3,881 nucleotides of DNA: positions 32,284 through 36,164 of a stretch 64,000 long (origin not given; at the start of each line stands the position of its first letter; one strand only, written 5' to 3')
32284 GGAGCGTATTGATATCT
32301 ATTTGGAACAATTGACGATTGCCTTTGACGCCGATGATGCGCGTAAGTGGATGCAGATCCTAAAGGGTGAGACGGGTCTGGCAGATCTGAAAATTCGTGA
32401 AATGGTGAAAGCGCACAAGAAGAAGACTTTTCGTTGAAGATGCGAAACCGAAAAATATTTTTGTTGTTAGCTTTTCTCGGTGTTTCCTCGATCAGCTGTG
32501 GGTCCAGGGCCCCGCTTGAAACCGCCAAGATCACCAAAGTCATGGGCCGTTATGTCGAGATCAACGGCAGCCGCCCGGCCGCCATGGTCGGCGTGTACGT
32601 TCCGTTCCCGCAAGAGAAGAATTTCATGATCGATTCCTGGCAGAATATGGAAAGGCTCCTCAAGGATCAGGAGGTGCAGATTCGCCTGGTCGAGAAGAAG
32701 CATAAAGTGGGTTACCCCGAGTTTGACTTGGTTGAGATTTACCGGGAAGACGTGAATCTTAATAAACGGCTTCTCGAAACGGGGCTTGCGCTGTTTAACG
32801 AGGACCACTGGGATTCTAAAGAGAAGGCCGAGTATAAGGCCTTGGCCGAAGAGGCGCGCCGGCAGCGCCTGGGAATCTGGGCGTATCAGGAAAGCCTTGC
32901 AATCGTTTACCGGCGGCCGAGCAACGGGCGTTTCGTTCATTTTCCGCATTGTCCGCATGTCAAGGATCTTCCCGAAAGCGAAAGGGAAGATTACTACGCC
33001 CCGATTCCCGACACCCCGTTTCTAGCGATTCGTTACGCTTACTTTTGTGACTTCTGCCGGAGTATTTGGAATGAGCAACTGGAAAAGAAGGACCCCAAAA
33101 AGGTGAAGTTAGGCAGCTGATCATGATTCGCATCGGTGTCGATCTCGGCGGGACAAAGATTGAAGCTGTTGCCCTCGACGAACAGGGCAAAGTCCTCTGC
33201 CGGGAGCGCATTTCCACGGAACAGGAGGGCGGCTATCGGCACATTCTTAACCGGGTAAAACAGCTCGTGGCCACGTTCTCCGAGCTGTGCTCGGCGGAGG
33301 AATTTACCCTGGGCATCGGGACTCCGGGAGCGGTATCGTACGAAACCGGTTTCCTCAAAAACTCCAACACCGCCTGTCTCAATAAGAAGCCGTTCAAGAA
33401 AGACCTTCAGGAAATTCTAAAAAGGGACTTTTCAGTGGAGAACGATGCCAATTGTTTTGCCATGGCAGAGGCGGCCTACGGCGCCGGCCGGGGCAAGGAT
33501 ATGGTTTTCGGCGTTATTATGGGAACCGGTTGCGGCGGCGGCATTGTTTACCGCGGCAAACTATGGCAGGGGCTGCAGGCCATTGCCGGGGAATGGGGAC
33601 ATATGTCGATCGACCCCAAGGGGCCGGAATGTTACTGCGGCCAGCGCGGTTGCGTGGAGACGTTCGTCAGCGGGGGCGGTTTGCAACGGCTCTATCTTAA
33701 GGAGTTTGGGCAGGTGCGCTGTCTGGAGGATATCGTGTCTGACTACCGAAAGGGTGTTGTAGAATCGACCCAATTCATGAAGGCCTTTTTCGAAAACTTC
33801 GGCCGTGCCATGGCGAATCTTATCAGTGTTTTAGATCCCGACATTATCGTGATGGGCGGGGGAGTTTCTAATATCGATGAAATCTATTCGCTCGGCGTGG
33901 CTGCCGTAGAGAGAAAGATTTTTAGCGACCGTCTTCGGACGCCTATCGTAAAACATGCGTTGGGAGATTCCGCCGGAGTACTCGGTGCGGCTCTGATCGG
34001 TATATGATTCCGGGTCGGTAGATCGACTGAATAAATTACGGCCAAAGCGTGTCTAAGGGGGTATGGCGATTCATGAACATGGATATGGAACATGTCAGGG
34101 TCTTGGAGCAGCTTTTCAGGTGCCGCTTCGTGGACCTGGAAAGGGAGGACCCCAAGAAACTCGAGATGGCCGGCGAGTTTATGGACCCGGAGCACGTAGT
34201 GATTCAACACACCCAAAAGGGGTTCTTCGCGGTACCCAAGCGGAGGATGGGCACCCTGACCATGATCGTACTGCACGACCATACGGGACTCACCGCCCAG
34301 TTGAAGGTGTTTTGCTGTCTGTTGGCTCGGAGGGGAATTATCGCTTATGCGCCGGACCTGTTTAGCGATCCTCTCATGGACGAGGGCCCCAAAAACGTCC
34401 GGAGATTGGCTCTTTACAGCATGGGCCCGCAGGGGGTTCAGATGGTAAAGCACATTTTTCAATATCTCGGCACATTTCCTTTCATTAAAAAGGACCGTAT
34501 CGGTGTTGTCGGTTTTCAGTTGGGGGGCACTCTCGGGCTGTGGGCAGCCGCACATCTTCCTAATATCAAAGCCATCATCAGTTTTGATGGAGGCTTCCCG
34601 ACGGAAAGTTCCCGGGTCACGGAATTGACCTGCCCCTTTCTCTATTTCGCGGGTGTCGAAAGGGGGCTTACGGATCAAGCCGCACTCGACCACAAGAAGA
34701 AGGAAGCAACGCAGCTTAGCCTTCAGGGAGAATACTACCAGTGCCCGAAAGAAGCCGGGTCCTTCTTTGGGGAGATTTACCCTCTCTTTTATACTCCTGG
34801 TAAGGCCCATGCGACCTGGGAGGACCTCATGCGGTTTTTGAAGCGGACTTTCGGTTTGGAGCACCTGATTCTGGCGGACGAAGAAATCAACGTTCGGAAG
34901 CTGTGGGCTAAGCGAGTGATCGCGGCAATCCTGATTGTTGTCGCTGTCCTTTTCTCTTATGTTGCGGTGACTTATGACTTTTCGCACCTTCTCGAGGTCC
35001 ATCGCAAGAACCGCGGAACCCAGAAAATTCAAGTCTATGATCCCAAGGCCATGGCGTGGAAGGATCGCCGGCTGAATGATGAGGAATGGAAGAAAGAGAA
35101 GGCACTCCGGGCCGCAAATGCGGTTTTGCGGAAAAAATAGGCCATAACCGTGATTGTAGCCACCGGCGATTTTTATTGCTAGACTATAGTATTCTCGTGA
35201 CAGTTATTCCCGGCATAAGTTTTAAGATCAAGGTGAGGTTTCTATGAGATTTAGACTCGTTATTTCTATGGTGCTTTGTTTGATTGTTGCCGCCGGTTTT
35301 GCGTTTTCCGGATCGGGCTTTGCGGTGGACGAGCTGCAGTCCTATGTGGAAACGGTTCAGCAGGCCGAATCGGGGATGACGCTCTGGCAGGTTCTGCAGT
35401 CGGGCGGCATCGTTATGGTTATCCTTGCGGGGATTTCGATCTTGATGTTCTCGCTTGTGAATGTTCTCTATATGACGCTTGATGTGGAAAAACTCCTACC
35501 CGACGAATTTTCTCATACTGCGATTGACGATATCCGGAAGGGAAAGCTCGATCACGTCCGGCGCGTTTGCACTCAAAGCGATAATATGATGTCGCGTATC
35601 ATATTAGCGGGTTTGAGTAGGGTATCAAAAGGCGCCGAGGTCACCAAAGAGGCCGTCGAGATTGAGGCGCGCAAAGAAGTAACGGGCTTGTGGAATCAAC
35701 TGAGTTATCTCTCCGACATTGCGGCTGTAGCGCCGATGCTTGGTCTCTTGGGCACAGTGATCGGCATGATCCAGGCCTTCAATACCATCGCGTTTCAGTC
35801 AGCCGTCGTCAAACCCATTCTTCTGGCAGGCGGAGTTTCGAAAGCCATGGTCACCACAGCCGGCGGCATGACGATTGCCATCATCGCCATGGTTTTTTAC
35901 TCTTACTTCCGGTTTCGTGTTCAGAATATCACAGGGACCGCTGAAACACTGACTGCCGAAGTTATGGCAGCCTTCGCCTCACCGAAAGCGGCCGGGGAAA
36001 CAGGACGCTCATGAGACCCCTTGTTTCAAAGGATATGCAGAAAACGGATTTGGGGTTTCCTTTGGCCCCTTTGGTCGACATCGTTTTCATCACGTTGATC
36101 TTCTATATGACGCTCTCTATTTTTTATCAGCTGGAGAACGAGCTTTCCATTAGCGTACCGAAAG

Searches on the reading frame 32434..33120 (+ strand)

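Call 38: search_protein_families(library=pfam, proteins=[window:32434-33120:+], max_evalue=0.001)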
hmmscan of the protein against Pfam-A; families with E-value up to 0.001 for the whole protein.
window:32434-33120:+ (228 aa): 1 family
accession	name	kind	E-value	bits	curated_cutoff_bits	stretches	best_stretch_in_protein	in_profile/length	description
PF00565.23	SNase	-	3.1e-08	34.5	21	1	60-150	18-106/107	Staphylococcal nuclease homologue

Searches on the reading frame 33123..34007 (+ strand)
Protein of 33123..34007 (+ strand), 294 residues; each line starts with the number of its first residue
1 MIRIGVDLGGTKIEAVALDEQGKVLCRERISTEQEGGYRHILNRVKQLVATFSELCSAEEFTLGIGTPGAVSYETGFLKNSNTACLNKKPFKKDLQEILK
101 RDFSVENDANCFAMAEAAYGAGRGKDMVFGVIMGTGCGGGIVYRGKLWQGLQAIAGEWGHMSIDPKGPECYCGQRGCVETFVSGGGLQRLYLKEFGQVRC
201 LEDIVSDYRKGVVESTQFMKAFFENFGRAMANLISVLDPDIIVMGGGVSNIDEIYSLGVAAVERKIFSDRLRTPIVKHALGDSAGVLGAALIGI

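Call 38: search_protein_families(library=pfam, proteins=[window:33123-34007:+], max_evalue=0.001)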
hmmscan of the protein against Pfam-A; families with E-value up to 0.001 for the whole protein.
window:33123-34007:+ (294 aa): 2 families
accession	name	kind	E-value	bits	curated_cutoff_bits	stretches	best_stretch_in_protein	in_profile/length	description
PF00480.26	ROK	-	2.9e-69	234.2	22.9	1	4-292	2-290/294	ROK family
PF01869.26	BcrAD_BadFG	-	3.2e-06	27.3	31.5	0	4-62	1-58/271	BadF/BadG/BcrA/BcrD ATPase family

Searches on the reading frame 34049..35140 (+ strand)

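Call 38: search_protein_families(library=pfam, proteins=[window:34049-35140:+], max_evalue=0.001)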
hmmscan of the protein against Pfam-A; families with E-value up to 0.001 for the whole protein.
window:34049-35140:+ (363 aa): 2 families
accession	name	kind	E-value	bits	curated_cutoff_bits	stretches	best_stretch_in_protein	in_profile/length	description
PF01738.24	DLH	-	6.2e-14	52.6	21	1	59-266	4-215/217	Dienelactone hydrolase family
PF08840.17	BAAT_C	-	1.1e-06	29.3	20.9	1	137-184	10-57/210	BAAT / Acyl-CoA thioester hydrolase C terminal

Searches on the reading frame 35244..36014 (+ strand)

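Call 38: search_protein_families(library=pfam, proteins=[window:35244-36014:+], max_evalue=0.001)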
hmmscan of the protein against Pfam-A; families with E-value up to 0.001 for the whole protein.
window:35244-36014:+ (256 aa): 1 family
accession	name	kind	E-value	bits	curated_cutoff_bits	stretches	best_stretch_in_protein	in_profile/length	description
PF01618.21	MotA_ExbB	-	4.8e-28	97.9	22.9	1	112-232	2-124/127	MotA/TolQ/ExbB proton channel family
